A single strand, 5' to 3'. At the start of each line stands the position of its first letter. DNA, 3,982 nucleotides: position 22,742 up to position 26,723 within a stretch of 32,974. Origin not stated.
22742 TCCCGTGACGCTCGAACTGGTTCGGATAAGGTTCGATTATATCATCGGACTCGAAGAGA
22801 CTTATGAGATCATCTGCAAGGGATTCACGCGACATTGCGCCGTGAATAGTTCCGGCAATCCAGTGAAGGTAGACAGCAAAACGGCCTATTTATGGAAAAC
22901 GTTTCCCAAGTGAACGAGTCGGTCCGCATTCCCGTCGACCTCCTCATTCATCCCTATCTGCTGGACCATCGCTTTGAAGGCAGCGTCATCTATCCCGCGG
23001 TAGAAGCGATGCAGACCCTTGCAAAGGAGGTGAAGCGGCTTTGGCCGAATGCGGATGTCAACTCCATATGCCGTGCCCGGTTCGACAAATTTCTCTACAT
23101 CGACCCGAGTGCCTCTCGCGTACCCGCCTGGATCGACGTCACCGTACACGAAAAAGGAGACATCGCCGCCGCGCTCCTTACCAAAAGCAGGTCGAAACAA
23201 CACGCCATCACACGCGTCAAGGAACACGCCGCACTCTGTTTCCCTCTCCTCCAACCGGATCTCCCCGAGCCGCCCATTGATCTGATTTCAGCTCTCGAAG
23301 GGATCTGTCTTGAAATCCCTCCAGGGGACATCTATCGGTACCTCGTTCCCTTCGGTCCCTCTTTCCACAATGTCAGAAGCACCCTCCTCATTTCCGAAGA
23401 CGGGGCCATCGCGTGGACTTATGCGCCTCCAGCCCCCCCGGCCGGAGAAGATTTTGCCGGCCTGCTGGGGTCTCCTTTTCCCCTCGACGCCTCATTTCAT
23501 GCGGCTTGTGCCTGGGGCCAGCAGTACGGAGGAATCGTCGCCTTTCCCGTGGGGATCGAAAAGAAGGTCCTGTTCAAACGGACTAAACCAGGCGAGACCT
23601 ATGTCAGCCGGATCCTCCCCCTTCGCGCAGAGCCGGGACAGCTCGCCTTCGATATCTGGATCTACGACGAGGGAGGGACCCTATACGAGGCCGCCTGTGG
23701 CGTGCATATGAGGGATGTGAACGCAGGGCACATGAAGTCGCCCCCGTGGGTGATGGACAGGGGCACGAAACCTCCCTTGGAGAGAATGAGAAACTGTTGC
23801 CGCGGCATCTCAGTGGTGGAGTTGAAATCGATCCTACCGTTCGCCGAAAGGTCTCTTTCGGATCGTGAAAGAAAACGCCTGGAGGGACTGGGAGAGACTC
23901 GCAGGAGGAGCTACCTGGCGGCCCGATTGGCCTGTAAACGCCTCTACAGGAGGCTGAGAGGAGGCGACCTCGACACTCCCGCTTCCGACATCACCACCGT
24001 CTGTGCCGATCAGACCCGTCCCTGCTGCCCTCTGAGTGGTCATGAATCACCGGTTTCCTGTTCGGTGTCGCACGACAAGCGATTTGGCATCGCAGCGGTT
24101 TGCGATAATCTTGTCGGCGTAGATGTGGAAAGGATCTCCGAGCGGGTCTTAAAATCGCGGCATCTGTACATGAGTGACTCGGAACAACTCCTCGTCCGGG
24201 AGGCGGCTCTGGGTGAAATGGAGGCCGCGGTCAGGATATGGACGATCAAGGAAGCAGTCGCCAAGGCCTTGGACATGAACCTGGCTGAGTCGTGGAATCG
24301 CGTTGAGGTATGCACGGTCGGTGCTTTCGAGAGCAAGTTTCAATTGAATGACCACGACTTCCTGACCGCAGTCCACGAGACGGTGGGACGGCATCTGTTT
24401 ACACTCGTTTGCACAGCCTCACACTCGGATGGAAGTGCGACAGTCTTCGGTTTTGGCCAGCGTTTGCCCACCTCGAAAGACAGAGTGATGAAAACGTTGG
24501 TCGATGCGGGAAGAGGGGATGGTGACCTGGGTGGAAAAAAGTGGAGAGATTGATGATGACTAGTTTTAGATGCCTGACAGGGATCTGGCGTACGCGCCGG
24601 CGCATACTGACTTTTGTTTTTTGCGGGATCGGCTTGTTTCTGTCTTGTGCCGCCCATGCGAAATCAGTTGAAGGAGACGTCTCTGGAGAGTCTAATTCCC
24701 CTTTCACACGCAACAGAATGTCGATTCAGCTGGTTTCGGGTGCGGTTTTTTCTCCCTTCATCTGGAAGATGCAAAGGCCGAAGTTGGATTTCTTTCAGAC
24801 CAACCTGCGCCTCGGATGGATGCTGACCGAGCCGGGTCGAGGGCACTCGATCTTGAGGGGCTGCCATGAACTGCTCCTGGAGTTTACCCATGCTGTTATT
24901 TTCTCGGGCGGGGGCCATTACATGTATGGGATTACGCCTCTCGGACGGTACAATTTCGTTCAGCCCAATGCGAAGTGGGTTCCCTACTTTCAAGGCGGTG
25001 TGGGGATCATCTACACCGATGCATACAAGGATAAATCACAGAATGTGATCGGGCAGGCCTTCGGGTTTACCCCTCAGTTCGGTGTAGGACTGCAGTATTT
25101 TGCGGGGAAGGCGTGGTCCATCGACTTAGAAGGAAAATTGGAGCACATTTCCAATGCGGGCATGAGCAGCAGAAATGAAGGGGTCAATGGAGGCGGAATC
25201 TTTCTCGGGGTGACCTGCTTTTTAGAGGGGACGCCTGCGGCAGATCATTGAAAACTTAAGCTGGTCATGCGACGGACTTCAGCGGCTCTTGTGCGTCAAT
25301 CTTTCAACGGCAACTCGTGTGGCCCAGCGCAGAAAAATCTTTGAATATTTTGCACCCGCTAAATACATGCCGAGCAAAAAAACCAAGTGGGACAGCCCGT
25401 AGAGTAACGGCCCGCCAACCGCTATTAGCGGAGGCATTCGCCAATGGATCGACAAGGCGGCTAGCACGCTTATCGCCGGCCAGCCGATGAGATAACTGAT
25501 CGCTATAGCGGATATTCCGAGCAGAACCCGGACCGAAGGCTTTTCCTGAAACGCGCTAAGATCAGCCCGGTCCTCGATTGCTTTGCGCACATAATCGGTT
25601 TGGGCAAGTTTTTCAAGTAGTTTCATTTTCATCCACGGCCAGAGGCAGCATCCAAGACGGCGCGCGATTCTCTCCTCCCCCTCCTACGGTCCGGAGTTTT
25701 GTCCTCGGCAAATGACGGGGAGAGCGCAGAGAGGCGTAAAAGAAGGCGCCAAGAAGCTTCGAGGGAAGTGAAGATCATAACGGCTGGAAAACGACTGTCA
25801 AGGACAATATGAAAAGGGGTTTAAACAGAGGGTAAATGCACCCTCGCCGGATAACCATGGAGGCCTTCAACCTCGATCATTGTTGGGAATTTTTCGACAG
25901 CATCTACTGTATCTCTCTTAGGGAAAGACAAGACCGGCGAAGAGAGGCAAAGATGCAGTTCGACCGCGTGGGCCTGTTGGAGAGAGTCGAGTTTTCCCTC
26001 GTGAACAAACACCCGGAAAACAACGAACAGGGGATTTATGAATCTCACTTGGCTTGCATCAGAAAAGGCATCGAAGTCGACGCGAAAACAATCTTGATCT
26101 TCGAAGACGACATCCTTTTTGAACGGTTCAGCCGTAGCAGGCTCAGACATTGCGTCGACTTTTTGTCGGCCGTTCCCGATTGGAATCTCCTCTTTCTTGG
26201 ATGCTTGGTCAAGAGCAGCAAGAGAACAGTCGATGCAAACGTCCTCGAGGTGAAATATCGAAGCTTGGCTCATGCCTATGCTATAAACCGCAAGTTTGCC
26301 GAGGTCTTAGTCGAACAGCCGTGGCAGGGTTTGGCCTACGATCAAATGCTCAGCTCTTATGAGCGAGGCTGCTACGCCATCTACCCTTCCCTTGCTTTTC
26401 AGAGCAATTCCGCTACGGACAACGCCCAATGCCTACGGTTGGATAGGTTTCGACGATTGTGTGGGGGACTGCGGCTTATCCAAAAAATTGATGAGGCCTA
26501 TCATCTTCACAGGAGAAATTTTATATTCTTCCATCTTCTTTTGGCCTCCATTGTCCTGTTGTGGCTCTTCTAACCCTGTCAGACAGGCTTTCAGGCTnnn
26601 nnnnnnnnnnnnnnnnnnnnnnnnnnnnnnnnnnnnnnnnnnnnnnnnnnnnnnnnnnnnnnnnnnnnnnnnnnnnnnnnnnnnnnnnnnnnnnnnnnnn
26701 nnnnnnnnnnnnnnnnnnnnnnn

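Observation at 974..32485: Orphan ~31.5-kb type II FAS/PKS-like lipid island: aryl-polyene-style export/anchoring chassis combined with five radical SAM enzymes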

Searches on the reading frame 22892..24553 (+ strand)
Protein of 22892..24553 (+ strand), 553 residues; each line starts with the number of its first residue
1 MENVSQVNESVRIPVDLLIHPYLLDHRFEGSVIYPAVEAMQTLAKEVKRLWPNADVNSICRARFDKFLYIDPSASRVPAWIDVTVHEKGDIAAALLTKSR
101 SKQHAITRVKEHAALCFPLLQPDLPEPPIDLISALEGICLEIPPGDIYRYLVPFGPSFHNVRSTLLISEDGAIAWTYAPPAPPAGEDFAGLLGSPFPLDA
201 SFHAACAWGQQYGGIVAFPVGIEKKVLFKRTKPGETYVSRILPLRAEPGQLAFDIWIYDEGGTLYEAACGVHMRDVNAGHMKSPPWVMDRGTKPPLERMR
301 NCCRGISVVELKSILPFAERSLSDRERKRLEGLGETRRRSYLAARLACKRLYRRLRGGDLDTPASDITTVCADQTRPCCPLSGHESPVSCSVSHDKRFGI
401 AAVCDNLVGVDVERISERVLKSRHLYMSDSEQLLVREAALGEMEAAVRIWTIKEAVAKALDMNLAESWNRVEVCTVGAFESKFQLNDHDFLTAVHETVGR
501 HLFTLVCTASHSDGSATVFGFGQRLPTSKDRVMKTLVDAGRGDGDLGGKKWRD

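Call 5: search_protein_families(library=pfam, proteins=[window:22892-24553:+], max_evalue=0.01)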
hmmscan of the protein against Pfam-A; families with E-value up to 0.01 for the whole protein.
window:22892-24553:+ (553 aa): 2 families
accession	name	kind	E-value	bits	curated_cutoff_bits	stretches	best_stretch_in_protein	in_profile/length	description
PF01648.25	ACPS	-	1.9e-12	47.6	25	1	408-495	2-98/111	4'-phosphopantetheinyl transferase superfamily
PF14765.12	PS-DH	-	4.3e-08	33.3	23.7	1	154-280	33-163/166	Polyketide synthase dehydratase N-terminal domain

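Call 8: search_protein_families(library=ncbifam, proteins=[window:22892-24553:+], max_evalue=0.01)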
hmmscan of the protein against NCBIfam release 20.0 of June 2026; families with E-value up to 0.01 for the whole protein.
window:22892-24553:+ (553 aa): 4 families
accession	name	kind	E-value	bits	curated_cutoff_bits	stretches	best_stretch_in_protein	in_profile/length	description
TIGR00556.1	pantethn_trn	domain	4e-05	23.7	45.35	0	316-349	24-57/128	phosphopantetheine--protein transferase domain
NF042922.1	4PPT_HetI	equivalog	5.5e-05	22.6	370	1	321-484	39-202/235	4'-phosphopantetheinyl transferase HetI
NF000832.0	PRK00070.3-2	equivalog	0.00025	21.4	107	0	410-501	10-95/116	holo-ACP synthase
NF047349.1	4PPT_AusB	equivalog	0.0017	17.9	225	1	388-481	81-169/205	aureusimine biosynthesis 4'-phosphopantetheinyl transferase AusB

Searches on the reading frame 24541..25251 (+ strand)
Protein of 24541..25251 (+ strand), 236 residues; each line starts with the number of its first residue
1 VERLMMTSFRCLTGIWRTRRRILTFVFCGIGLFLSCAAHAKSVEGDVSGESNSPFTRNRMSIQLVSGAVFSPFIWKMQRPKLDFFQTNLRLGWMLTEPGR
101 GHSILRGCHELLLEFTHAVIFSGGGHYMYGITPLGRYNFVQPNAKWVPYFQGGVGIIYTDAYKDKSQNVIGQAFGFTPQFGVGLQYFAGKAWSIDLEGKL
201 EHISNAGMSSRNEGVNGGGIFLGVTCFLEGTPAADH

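Call 5: search_protein_families(library=pfam, proteins=[window:24541-25251:+], max_evalue=0.01)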
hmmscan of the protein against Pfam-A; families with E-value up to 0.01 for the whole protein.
window:24541-25251:+ (236 aa): 1 family
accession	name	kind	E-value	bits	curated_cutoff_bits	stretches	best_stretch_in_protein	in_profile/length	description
PF09411.16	PagL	-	2e-16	60.8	23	1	130-224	43-135/136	Lipid A 3-O-deacylase (PagL)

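Call 15: search_protein_families(library=ncbifam, proteins=[window:24541-25251:+], max_evalue=0.00001)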
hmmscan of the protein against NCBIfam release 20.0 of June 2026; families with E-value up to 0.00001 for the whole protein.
window:24541-25251:+ (236 aa): 0 families

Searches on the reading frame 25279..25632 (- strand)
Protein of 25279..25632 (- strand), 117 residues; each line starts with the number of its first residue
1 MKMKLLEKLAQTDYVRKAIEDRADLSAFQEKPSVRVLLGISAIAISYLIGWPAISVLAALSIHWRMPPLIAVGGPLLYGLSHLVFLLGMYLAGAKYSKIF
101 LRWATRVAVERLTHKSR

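Call 5: search_protein_families(library=pfam, proteins=[window:25279-25632:-], max_evalue=0.01)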
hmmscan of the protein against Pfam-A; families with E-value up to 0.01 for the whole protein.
window:25279-25632:- (117 aa): 0 families

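Call 9: search_protein_families(library=pfam, proteins=[window:25279-25632:-], max_evalue=1)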
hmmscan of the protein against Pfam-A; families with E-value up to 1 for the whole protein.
window:25279-25632:- (117 aa): 0 families

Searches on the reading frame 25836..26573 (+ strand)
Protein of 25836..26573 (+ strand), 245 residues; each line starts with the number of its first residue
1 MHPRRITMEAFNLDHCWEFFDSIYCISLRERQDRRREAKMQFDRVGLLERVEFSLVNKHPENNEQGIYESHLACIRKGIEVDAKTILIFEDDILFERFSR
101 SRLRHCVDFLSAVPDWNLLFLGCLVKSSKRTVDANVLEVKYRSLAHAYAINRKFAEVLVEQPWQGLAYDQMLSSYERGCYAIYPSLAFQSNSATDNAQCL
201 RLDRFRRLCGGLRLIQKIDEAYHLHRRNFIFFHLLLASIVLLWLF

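Call 5: search_protein_families(library=pfam, proteins=[window:25836-26573:+], max_evalue=0.01)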
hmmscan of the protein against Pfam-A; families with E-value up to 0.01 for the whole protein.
window:25836-26573:+ (245 aa): 1 family
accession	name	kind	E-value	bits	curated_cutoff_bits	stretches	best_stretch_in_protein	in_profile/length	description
PF01755.23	Glyco_transf_25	-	1.6e-07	31.8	24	1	64-124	67-125/199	Glycosyltransferase family 25 (LPS biosynthesis protein)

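Call 15: search_protein_families(library=ncbifam, proteins=[window:25836-26573:+], max_evalue=0.00001)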
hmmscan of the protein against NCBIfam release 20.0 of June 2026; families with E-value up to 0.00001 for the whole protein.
window:25836-26573:+ (245 aa): 0 families
